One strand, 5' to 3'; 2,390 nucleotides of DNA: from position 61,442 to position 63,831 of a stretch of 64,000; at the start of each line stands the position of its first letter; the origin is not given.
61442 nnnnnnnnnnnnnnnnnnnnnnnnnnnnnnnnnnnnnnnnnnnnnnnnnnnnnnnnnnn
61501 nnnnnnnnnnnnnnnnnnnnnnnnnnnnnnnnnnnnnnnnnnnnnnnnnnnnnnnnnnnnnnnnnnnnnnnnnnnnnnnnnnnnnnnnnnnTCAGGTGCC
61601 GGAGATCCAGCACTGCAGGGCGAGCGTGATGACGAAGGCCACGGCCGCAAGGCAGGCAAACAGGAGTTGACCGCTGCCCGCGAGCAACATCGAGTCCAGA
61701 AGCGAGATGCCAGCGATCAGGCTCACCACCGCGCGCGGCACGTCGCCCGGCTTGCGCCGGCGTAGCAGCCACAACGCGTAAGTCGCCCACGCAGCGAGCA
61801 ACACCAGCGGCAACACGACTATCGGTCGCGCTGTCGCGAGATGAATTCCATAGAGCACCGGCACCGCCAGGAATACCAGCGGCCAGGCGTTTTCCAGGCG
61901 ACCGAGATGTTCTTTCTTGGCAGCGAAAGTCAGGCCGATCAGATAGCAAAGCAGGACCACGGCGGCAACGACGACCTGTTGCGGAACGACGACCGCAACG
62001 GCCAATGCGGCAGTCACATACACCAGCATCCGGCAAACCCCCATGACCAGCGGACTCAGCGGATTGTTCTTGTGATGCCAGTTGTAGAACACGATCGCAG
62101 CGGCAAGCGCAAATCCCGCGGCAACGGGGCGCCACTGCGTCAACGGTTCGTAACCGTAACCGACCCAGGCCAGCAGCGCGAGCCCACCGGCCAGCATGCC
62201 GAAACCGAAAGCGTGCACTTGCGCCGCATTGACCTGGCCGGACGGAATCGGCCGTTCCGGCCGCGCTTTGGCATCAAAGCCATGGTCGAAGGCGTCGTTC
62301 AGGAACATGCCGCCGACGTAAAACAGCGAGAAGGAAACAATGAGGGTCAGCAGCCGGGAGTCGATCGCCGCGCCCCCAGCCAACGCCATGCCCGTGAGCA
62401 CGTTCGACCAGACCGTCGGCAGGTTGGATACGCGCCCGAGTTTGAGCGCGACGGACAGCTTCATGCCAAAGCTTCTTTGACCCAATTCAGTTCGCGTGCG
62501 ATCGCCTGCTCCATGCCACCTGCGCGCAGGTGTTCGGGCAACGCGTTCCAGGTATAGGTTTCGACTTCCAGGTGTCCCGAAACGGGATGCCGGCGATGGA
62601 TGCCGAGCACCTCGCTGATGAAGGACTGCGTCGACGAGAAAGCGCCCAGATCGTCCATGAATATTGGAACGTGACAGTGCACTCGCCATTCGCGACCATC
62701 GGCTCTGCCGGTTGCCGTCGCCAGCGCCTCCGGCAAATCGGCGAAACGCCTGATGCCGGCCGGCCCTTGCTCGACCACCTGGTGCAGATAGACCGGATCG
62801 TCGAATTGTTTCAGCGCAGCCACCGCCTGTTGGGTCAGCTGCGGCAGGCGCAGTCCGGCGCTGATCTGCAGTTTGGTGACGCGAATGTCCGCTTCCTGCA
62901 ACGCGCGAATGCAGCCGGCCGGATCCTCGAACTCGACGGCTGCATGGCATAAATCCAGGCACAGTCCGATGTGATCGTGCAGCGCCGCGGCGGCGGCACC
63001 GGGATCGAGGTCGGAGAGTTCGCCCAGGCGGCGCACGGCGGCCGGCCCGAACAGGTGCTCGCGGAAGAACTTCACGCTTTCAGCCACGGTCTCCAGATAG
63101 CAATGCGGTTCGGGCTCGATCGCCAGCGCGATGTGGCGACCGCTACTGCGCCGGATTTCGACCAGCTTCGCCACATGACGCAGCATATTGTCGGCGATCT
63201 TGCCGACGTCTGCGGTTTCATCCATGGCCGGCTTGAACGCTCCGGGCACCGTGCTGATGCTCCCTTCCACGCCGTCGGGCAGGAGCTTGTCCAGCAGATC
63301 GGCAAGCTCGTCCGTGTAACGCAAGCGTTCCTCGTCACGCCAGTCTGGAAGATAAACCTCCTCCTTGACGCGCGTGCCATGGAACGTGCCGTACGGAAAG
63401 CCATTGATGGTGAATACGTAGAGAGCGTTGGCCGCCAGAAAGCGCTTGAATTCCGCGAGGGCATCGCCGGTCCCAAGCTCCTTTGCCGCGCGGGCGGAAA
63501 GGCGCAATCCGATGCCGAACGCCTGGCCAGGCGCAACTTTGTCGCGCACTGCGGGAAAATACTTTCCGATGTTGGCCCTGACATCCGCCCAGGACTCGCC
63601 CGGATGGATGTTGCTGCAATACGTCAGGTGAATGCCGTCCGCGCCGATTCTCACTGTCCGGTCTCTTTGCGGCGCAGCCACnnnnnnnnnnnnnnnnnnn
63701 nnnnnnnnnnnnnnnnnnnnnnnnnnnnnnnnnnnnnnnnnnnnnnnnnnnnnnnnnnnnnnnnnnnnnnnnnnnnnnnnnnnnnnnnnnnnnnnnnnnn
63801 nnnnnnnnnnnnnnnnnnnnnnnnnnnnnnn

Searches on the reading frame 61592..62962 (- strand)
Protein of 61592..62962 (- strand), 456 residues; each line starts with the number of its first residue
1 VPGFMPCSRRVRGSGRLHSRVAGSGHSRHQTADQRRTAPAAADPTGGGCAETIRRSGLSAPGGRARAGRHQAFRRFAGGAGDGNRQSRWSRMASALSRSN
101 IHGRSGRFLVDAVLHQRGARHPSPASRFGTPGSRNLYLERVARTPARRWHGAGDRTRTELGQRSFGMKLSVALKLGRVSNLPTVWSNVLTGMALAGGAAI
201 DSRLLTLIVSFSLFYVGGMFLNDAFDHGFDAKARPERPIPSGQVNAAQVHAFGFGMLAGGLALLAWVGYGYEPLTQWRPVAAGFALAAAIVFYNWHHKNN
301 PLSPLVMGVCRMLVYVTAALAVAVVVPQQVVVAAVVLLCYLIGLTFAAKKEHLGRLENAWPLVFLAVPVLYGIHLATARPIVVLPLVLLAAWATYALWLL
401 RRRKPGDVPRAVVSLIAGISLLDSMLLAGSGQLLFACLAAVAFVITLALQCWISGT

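Call 9: search_protein_families(library=pfam, proteins=[window:61592-62962:-], max_evalue=0.01)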
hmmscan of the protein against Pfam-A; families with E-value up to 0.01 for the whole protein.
window:61592-62962:- (456 aa): 1 family
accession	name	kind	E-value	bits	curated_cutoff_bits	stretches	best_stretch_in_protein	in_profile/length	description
PF01040.23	UbiA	-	1.1e-14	54.8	34.2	1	187-411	4-243/250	UbiA prenyltransferase family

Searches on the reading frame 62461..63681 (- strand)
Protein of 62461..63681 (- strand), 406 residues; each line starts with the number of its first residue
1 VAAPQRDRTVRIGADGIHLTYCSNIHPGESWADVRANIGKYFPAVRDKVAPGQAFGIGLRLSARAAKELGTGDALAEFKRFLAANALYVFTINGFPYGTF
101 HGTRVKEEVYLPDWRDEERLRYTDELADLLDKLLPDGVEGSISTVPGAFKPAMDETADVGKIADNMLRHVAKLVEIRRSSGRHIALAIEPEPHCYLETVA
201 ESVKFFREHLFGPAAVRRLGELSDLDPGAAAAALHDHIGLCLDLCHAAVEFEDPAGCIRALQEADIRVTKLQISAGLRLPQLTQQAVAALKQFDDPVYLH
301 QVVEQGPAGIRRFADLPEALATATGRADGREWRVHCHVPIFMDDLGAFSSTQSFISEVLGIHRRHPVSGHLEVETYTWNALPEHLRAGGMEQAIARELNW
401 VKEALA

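Call 9: search_protein_families(library=pfam, proteins=[window:62461-63681:-], max_evalue=0.01)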
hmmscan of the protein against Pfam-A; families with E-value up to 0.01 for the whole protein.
window:62461-63681:- (406 aa): 1 family
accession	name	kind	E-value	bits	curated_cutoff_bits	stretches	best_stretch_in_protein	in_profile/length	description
PF01261.30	AP_endonuc_2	-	0.0012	19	31.1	0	73-255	28-170/249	Xylose isomerase-like TIM barrel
